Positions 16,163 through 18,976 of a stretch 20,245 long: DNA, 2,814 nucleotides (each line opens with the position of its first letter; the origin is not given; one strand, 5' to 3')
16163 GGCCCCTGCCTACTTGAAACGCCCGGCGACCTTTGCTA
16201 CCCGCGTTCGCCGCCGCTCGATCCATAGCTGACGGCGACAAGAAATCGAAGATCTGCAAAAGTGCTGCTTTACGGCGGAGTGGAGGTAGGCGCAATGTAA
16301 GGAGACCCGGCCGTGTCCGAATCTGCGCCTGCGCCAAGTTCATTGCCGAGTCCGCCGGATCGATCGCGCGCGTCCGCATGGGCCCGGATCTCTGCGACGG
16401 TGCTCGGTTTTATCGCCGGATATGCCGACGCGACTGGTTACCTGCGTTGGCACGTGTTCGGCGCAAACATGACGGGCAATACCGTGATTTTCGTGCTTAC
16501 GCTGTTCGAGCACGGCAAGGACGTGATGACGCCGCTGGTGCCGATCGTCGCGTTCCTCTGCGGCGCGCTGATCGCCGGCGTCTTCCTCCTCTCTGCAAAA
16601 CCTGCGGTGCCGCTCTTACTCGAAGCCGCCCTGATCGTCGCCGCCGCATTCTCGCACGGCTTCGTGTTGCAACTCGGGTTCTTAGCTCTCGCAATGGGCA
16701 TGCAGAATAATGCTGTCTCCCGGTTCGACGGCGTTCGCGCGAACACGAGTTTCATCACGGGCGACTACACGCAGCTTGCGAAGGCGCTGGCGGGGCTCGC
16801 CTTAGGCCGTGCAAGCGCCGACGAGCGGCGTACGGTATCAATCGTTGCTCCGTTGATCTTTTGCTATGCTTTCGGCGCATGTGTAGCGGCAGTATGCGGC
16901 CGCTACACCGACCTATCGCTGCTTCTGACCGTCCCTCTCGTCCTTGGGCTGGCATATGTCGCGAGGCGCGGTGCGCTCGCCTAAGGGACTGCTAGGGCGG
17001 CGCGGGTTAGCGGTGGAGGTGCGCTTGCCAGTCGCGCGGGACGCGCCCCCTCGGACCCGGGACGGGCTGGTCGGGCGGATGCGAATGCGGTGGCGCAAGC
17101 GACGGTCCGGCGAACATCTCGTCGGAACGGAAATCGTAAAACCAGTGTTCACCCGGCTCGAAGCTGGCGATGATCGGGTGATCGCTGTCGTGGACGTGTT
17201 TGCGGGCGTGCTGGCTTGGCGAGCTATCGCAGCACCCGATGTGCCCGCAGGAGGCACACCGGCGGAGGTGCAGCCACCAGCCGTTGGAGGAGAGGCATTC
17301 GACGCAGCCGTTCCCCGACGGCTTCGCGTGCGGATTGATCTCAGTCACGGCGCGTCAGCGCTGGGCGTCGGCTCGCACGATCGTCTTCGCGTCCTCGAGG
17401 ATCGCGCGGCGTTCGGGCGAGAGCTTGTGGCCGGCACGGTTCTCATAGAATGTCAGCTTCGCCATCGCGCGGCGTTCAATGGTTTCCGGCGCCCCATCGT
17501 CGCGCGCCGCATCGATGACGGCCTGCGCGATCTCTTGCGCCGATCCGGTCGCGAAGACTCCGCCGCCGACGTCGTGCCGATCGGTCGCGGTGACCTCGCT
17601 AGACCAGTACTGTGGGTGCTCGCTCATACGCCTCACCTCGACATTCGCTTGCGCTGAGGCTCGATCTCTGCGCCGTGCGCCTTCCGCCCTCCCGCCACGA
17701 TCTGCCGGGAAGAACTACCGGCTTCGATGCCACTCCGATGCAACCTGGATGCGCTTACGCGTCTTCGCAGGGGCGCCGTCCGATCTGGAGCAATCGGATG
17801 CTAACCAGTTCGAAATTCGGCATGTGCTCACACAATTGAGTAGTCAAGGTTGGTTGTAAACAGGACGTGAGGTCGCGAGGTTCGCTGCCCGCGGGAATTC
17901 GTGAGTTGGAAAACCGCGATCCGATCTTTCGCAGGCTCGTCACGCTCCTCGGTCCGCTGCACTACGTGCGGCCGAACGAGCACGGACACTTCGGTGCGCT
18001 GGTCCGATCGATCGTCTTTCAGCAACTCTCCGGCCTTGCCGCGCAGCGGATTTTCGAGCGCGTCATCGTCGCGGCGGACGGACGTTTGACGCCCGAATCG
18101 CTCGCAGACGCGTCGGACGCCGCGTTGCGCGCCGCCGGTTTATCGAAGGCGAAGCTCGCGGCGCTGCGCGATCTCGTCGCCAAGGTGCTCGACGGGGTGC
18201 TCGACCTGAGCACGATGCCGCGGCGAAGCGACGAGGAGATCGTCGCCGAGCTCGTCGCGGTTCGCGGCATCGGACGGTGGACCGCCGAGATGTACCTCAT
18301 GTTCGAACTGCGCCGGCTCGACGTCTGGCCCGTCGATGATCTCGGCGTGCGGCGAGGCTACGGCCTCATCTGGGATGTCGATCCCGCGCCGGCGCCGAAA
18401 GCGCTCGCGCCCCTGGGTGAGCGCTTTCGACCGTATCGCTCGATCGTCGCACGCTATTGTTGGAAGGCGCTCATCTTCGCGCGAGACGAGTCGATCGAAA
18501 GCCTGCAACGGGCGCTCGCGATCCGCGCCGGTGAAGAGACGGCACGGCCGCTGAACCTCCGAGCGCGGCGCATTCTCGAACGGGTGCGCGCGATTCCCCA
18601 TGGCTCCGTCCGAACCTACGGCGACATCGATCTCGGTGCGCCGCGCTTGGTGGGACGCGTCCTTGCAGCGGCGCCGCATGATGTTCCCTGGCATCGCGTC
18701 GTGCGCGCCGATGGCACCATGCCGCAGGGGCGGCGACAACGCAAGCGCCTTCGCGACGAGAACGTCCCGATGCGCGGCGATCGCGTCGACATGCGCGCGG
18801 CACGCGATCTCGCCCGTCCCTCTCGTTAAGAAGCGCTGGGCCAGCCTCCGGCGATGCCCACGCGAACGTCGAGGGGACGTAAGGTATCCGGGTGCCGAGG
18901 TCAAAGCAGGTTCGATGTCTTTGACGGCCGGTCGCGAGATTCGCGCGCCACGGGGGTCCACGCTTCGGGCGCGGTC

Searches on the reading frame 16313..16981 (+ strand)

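Call 74: search_protein_families(library=pfam, proteins=[window:16313-16981:+], max_evalue=0.001)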
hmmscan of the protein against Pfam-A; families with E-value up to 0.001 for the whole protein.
window:16313-16981:+ (223 aa): 1 family
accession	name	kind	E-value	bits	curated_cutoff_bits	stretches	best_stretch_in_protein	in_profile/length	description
PF06912.16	DUF1275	-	1.7e-32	113.3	25.4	1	28-214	2-190/193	Protein of unknown function (DUF1275)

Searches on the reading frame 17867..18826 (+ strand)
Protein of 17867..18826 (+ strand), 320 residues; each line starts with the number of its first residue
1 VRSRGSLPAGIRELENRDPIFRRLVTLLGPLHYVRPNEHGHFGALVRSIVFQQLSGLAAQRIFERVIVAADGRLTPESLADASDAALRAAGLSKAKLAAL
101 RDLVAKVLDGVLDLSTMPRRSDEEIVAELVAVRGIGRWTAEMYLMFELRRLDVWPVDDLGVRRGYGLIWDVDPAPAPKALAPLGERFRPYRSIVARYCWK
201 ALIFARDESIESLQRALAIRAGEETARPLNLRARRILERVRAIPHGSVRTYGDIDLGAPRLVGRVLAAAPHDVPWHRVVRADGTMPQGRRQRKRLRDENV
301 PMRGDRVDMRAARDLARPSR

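Call 74: search_protein_families(library=pfam, proteins=[window:17867-18826:+], max_evalue=0.001)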
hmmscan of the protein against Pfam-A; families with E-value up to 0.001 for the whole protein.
window:17867-18826:+ (320 aa): 2 families
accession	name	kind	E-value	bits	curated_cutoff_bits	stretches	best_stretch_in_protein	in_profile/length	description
PF01035.26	DNA_binding_1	-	6e-13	48.9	27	1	234-299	4-80/81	6-O-methylguanine DNA methyltransferase, DNA binding domain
PF00730.31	HhH-GPD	-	8.7e-11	42.6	26.2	1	46-180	1-98/108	HhH-GPD superfamily base excision DNA repair protein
